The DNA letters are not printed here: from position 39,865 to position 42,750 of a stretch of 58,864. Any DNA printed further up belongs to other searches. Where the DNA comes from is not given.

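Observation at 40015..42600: Single-polypeptide GT2 (cytoplasmic GT-A) :: GT-C (ArnT/PMT-like) fusion, 861 aa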

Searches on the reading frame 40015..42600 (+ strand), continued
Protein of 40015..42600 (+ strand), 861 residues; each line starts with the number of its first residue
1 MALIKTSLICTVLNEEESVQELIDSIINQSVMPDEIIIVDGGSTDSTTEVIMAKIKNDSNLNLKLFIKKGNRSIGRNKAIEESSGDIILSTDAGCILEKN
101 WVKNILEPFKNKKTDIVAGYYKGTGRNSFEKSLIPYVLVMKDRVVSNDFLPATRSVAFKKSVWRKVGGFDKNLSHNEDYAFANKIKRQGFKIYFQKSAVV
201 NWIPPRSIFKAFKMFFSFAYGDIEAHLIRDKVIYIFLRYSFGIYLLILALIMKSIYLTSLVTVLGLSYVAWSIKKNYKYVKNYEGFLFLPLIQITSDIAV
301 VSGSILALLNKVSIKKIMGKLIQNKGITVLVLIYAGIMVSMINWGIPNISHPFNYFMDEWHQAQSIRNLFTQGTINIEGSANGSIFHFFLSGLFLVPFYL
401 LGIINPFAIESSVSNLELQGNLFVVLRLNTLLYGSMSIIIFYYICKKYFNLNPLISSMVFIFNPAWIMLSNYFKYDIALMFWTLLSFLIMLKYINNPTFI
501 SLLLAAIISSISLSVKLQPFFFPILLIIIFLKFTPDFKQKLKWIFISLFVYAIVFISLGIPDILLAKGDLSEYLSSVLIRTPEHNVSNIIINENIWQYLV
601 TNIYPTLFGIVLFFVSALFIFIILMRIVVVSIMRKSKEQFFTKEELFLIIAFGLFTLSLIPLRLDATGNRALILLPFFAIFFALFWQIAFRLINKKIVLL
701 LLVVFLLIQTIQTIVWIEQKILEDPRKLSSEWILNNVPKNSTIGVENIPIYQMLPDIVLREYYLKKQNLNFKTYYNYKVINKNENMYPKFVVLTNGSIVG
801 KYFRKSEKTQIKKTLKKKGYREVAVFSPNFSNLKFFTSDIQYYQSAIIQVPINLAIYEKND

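Call 33: find_related_loci(query=A1, collection=genome_contigs, flank=7000)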
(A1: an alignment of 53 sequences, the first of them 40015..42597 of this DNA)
Query A1 (861 aa) in genome_contigs; peptide patterns used: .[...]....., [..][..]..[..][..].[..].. (x = any residue, [..] = any of these).
186 stretches matched a pattern; 74 encode a relative of the query (tblastn E <= 1e-3); 74 distinct loci.
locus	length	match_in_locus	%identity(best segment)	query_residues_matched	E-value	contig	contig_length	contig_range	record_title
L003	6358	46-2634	50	4-859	0e+0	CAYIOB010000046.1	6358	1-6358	MAG TPA_asm: uncultured Gammaproteobacteria bacterium isolate ERP119705_co25_644 genome assembly, contig: NODE_14475_len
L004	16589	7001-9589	50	4-859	0e+0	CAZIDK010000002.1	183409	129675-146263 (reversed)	MAG TPA_asm: uncultured Gammaproteobacteria bacterium isolate SRP302447_co4_23 genome assembly, contig: NODE_260_length_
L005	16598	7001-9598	50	2-860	0e+0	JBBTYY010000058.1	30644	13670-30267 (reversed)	MAG: Patescibacteria group bacterium isolate H52-bin050_1 H52_bin050_1_000000000058, whole genome shotgun sequence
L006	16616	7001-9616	49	1-859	0e+0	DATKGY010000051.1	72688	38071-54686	MAG TPA_asm: Patescibacteria group bacterium isolate SMAG_U14563 k141_42636, whole genome shotgun sequence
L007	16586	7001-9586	49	5-859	0e+0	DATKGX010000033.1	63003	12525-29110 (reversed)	MAG TPA_asm: Patescibacteria group bacterium isolate SMAG_U14562 k141_62290, whole genome shotgun sequence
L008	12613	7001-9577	48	1-859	0e+0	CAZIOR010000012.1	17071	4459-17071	MAG TPA_asm: uncultured Gammaproteobacteria bacterium isolate SRP298887_co1_352 genome assembly, contig: NODE_3273_lengt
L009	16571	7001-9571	58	1-859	0e+0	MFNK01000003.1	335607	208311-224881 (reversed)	MAG: Candidatus Levybacteria bacterium RIFCSPHIGHO2_01_FULL_36_15b rifcsphigho2_01_scaffold_16, whole genome shotgun seq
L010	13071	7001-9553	49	4-859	0e+0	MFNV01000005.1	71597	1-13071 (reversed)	MAG: Candidatus Levybacteria bacterium RIFCSPHIGHO2_01_FULL_41_15 rifcsphigho2_01_scaffold_451, whole genome shotgun seq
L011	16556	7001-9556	49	1-852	0e+0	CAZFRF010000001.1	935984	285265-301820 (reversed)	MAG TPA_asm: uncultured Gammaproteobacteria bacterium isolate SRP292972_co1_100 genome assembly, contig: NODE_5_length_9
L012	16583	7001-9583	47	4-859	0e+0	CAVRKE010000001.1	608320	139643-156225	MAG: Candidatus Levybacteria bacterium isolate MFD01476.bin.1.95 genome assembly, contig: contig_20563, whole genome sho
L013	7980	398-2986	47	1-860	0e+0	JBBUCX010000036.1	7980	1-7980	MAG: Patescibacteria group bacterium isolate H51-bin115_1 H51_bin115_1_000000000036, whole genome shotgun sequence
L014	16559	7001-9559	46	4-858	0e+0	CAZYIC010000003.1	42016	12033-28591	MAG TPA_asm: uncultured Gammaproteobacteria bacterium isolate binchicken_co38_456 genome assembly, contig: NODE_1955_len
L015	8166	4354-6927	46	2-858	0e+0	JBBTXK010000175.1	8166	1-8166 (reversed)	MAG: Patescibacteria group bacterium isolate H51-bin196_1 H51_bin196_1_000000000175, whole genome shotgun sequence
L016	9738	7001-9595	47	3-860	0e+0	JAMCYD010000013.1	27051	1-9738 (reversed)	MAG: Patescibacteria group bacterium isolate FK_Sedi_B_Bin.369 NODE_5606_length_27051_cov_66.4025, whole genome shotgun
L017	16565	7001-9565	45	4-858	0e+0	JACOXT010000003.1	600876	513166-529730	MAG: Candidatus Levyibacteriota bacterium isolate NC_groundwater_160_Ag_S-0.1um_36_20 S4_GD2017_2_S1_scaffold_58, whole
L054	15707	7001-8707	42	299-860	1e-135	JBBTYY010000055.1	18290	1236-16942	MAG: Patescibacteria group bacterium isolate H52-bin050_1 H52_bin050_1_000000000055, whole genome shotgun sequence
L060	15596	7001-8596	39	315-860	6e-112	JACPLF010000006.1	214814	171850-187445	MAG: Candidatus Levyibacteriota bacterium isolate NC_groundwater_514_Ag_S-0.1um_37_12 S35_SO-1_scaffold_96964, whole gen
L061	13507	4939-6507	38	330-860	1e-105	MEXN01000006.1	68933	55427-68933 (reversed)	MAG: Candidatus Amesbacteria bacterium RIFCSPLOWO2_01_FULL_48_25 rifcsplowo2_01_scaffold_429, whole genome shotgun seque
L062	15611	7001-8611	40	321-860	3e-104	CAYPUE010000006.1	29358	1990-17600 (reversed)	MAG TPA_asm: uncultured Gammaproteobacteria bacterium isolate SRP269290_co2_354 genome assembly, contig: NODE_1420_lengt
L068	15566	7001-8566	33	333-859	1e-81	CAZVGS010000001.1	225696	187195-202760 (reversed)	MAG TPA_asm: uncultured Gammaproteobacteria bacterium isolate binchicken_co16_182 genome assembly, contig: NODE_58_lengt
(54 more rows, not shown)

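Call 39: search_protein_families(library=pfam, proteins=[L060:4281-5444:+, L060:5457-6992:+, L062:1942-2883:+, L062:2890-4545:+, L062:4555-4953:+, L062:4953-6944:+, L061:10996-11862:-, L061:9786-11018:-, L061:11853-12812:-], max_evalue=0.01)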
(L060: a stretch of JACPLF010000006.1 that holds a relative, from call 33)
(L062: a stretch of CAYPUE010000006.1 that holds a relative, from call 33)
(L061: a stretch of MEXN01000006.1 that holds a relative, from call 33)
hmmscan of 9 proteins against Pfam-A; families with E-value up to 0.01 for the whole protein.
L060:4281-5444:+ (388 aa): 4 families
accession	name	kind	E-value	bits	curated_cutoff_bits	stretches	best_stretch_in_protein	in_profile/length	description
PF00535.33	Glycos_transf_2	-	6.3e-24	85.2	23.3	1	11-122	1-117/168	Glycosyl transferase family 2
PF13641.12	Glyco_tranf_2_3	-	8.6e-10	39.5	27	1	10-206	3-216/230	Glycosyltransferase like family 2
PF13506.12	Glyco_transf_21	-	1.9e-06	27.9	21.7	1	78-219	25-174/174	Glycosyl transferase family 21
PF13632.12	Glyco_trans_2_3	-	0.0044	17.3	27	1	153-268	75-196/198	Glycosyl transferase family group 2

L060:5457-6992:+ (512 aa): 0 families

L062:1942-2883:+ (314 aa): 5 families
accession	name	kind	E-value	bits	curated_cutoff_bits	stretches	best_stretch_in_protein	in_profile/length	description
PF00535.33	Glycos_transf_2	-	5.7e-25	88.6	23.3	1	4-126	1-122/168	Glycosyl transferase family 2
PF13641.12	Glyco_tranf_2_3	-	9.9e-12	45.8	27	1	4-200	4-210/230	Glycosyltransferase like family 2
PF10111.15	Glyco_tranf_2_2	-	1e-10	42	27.3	1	6-208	3-223/276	Glycosyltransferase like family 2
PF13506.12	Glyco_transf_21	-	3.2e-08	33.7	21.7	1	77-199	24-152/174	Glycosyl transferase family 21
PF13632.12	Glyco_trans_2_3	-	1.3e-06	28.8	27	1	86-270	1-194/198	Glycosyl transferase family group 2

L062:2890-4545:+ (552 aa): 0 families

L062:4555-4953:+ (133 aa): 0 families

L062:4953-6944:+ (664 aa): 0 families

L061:10996-11862:- (288 aa): 5 families
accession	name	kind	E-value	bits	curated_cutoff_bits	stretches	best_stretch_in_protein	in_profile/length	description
PF00535.33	Glycos_transf_2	-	3e-24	86.3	23.3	1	5-117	2-118/168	Glycosyl transferase family 2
PF13641.12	Glyco_tranf_2_3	-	2.7e-13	50.9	27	1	3-113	3-120/230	Glycosyltransferase like family 2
PF10111.15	Glyco_tranf_2_2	-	5.4e-11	42.9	27.3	2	5-102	2-104/276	Glycosyltransferase like family 2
PF13506.12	Glyco_transf_21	-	3.2e-08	33.7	21.7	1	74-213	25-172/174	Glycosyl transferase family 21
PF13632.12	Glyco_trans_2_3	-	0.0017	18.6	27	1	144-267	70-186/198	Glycosyl transferase family group 2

L061:9786-11018:- (410 aa): 3 families
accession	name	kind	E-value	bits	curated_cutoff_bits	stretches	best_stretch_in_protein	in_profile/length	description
PF13440.11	Polysacc_synt_3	-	4.6e-64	216.9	23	1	34-324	1-293/293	Polysaccharide biosynthesis protein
PF01943.22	Polysacc_synt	-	1.1e-28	100.9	28.2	1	11-275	2-273/274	Polysaccharide biosynthesis protein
PF01554.23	MatE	-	0.00028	21.1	24.9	1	220-368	6-156/161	MatE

L061:11853-12812:- (319 aa): 1 family
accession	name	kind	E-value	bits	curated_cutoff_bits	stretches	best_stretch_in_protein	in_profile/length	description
PF13439.12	Glyco_transf_4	-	3.5e-12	47.1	28.5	1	27-150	1-126/170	Glycosyltransferase Family 4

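Call 56: find_homologous_proteins(query=L001:10564-12819:+, max_evalue=1e-10)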
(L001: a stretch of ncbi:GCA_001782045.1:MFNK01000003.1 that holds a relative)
Query L001:10564-12819:+ (752 aa): 120 proteins with E <= 1e-10 among 8000 candidates.
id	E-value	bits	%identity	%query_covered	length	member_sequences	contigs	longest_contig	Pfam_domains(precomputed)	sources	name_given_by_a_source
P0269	0.0e+0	1664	100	100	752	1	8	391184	PF02366.25,PF00535.33,PF13231.13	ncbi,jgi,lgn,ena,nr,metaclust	ncbi:MAG: hypothetical protein A3B38_01750 [Candidatus Levybacteria bacterium RIFCSPLOWO2_01_FULL_36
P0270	0.0e+0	1192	70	100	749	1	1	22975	PF02366.25,PF00535.33,PF13231.13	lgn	-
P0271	0.0e+0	1114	65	99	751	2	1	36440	PF02366.25,PF00535.33,PF13231.13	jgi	jgi:dolichol-phosphate mannosyltransferase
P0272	6.7e-293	992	61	99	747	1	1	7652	PF02366.25,PF00535.33,PF13231.13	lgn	-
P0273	1.5e-285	968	61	99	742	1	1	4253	PF00535.33,PF13231.13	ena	-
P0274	1.1e-281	955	59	100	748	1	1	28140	PF02366.25,PF00535.33,PF13231.13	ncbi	-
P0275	6.1e-281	952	59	99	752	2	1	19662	PF02366.25,PF00535.33,PF13231.13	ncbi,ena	-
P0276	2.1e-274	931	58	99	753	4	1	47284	PF02366.25,PF00535.33,PF13231.13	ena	-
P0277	9.0e-273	925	59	99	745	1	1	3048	PF02366.25,PF00535.33,PF13231.13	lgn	-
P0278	1.2e-272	925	58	99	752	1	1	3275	PF02366.25,PF00535.33,PF13231.13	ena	-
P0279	1.2e-271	922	57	100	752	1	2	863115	PF02366.25,PF00535.33,PF13231.13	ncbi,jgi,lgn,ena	-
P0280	1.4e-269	915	57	99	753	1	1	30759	PF02366.25,PF00535.33,PF13231.13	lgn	-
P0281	2.0e-269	914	57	99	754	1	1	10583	PF02366.25,PF00535.33,PF13231.13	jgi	jgi:dolichol-phosphate mannosyltransferase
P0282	4.1e-269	913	57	99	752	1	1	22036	PF00535.33,PF13231.13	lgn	-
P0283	1.3e-266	905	56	99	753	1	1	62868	PF02366.25,PF00535.33,PF13231.13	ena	-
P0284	9.1e-263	892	56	99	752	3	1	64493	PF02366.25,PF00535.33,PF13231.13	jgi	jgi:dolichol-phosphate mannosyltransferase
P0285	5.0e-262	890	55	99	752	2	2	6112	PF02366.25,PF00535.33,PF13231.13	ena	-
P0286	7.0e-259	879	56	99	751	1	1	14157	PF02366.25,PF00535.33,PF13231.13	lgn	-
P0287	1.8e-258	878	55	99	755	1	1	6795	PF02366.25,PF00535.33,PF13231.13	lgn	-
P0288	2.8e-258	877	53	100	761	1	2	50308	PF02366.25,PF00535.33,PF13231.13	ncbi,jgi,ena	-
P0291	7.3e-248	843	52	100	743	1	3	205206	PF02366.25,PF00535.33,PF13231.13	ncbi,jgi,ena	-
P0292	1.7e-244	832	52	100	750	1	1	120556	PF02366.25,PF00535.33,PF13231.13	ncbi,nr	ncbi:glycosyltransferase [Patescibacteria group bacterium]|nr:glycosyltransferase [Patescibacteria g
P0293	8.7e-242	823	64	79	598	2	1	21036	PF02366.25,PF00535.33,PF13231.13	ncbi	ncbi:MAG: hypothetical protein COU25_03820, partial [Candidatus Levybacteria bacterium CG10_big_fil_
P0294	8.2e-239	813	52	99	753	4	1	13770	PF02366.25,PF00535.33,PF13231.13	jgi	-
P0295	2.8e-224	765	49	100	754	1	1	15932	PF00535.33,PF13231.13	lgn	-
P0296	1.2e-223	763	54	87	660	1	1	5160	PF02366.25,PF00535.33,PF13231.13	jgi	-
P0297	7.6e-223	760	48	99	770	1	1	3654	PF00535.33,PF13231.13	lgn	-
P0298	1.3e-220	753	48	100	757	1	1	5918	PF02366.25,PF00535.33,PF13231.13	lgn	-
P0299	4.7e-220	751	48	100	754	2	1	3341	PF00535.33,PF13231.13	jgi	-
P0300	2.7e-219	749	48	99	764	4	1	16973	PF00535.33,PF13231.13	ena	-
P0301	2.9e-216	739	47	99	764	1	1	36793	PF00535.33,PF13231.13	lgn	-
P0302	1.8e-214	733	47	100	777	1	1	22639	PF00535.33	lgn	-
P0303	3.4e-211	722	47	100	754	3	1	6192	PF00535.33,PF13231.13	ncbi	-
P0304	1.8e-208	713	47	99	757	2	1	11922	PF00535.33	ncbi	-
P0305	1.0e-205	704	48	99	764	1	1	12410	PF00535.33,PF13231.13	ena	-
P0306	4.0e-204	698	45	100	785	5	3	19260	PF00535.33,PF13231.13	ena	-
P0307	9.5e-204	697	45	100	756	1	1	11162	PF02366.25,PF00535.33,PF13231.13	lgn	-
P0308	1.5e-201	690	45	99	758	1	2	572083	PF00535.33,PF13231.13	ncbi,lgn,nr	ncbi:glycosyltransferase [Patescibacteria group bacterium]|nr:glycosyltransferase [Patescibacteria g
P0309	1.8e-201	690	45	100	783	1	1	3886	PF00535.33,PF13231.13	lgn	-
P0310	9.2e-198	677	46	99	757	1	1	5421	PF02366.25,PF00535.33,PF13231.13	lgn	-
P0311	1.7e-192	660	43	99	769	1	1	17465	PF02366.25,PF00535.33,PF13231.13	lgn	-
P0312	4.0e-192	659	44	99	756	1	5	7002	PF02366.25,PF00535.33,PF13231.13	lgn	-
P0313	2.2e-191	656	44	99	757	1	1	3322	PF02366.25,PF00535.33,PF13231.13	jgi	jgi:dolichol-phosphate mannosyltransferase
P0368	6.0e-125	437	44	67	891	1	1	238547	PF00534.27,PF13524.13,PF13439.13,PF20706.4,PF13692.13,PF13231.13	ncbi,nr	ncbi:MAG: glycosyltransferase [Candidatus Levybacteria bacterium]|nr:glycosyltransferase [Candidatus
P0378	3.0e-58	216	-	-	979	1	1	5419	PF09586.17,PF00535.33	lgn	-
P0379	5.3e-54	202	47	32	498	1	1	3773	PF00535.33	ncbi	-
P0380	7.7e-43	165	39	32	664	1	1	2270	PF13641.13,PF16363.12,PF05368.20,PF01073.26,PF07993.19,PF04138.21,PF13460.13,PF00535.33,PF01370.28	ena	-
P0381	1.9e-41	160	41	31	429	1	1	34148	PF13641.13,PF04138.21,PF00535.33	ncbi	-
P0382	5.0e-32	129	35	30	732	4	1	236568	PF20154.5,PF13641.13,PF00795.28,PF00535.33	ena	-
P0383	3.6e-28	117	30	32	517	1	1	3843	PF13641.13,PF00535.33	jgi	jgi:glycosyltransferase involved in cell wall biosynthesis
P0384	9.6e-28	115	36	28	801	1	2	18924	PF20154.5,PF13641.13,PF00795.28,PF00535.33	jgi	jgi:apolipoprotein N-acyltransferase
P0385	5.2e-25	106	32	27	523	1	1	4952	PF13641.13,PF00535.33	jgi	jgi:glycosyltransferase involved in cell wall biosynthesis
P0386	3.2e-22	97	34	29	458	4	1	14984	PF13847.13,PF13489.13,PF13649.13,PF00535.33,PF08241.19,PF08242.19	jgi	-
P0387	1.6e-20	91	29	33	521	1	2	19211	PF13641.13,PF00535.33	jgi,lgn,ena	-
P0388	5.0e-19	86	33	31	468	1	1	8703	PF10111.15,PF13641.13,PF00535.33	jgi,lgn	jgi:hypothetical protein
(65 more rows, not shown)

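Call 62: search_protein_families(library=pfam, proteins=[P0368, P0378, P0381, P0271], max_evalue=0.0001)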
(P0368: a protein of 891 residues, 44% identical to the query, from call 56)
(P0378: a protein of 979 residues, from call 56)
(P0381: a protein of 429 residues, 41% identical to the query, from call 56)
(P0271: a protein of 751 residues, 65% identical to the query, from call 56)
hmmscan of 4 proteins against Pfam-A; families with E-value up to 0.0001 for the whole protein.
P0368 (891 aa): 6 families
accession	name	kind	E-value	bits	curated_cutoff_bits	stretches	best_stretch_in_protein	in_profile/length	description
PF00534.26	Glycos_transf_1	-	2.1e-25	89.7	26.4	1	240-340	70-171/172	Glycosyl transferases group 1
PF13692.12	Glyco_trans_1_4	-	2.2e-15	57.6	27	1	231-327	48-142/142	Glycosyl transferases group 1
PF13524.12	Glyco_trans_1_2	-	6.2e-13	49.3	25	1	240-356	14-143/144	Glycosyl transferase-like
PF13231.12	PMT_2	-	8.7e-10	39.5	26.1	1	473-600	23-149/160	Dolichyl-phosphate-mannose-protein mannosyltransferase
PF13439.12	Glyco_transf_4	-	1.6e-09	38.4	28.5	1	12-200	2-169/170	Glycosyltransferase Family 4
PF20706.3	GT4-conflict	-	1.2e-05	24.9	26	1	253-302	272-321/385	Family 4 Glycosyltransferase in conflict systems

P0378 (979 aa): 2 families
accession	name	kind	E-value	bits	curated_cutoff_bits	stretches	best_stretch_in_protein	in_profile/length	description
PF00535.33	Glycos_transf_2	-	1.4e-18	67.8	23.3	1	13-176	2-164/168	Glycosyl transferase family 2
PF09586.16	YfhO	-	8.8e-11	41.3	28.5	1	874-959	750-835/835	Bacterial membrane protein YfhO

P0381 (429 aa): 3 families
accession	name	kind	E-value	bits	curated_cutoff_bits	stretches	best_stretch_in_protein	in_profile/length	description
PF00535.33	Glycos_transf_2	-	8.3e-32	110.9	23.3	1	73-236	2-165/168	Glycosyl transferase family 2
PF04138.20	GtrA_DPMS_TM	-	5.2e-22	78.7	26.1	1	311-425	1-117/117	GtrA/DPMS, transmembrane domain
PF13641.12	Glyco_tranf_2_3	-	9.6e-07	29.5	27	1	69-146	1-83/230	Glycosyltransferase like family 2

P0271 (751 aa): 3 families
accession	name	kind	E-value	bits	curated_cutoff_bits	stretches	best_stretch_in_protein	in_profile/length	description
PF00535.33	Glycos_transf_2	-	4.5e-23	82.4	23.3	1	9-172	2-164/168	Glycosyl transferase family 2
PF02366.24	PMT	-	2.7e-16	60.3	22.7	1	303-488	43-241/245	Dolichyl-phosphate-mannose-protein mannosyltransferase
PF13231.12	PMT_2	-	1.1e-10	42.4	26.1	1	336-476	21-156/160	Dolichyl-phosphate-mannose-protein mannosyltransferase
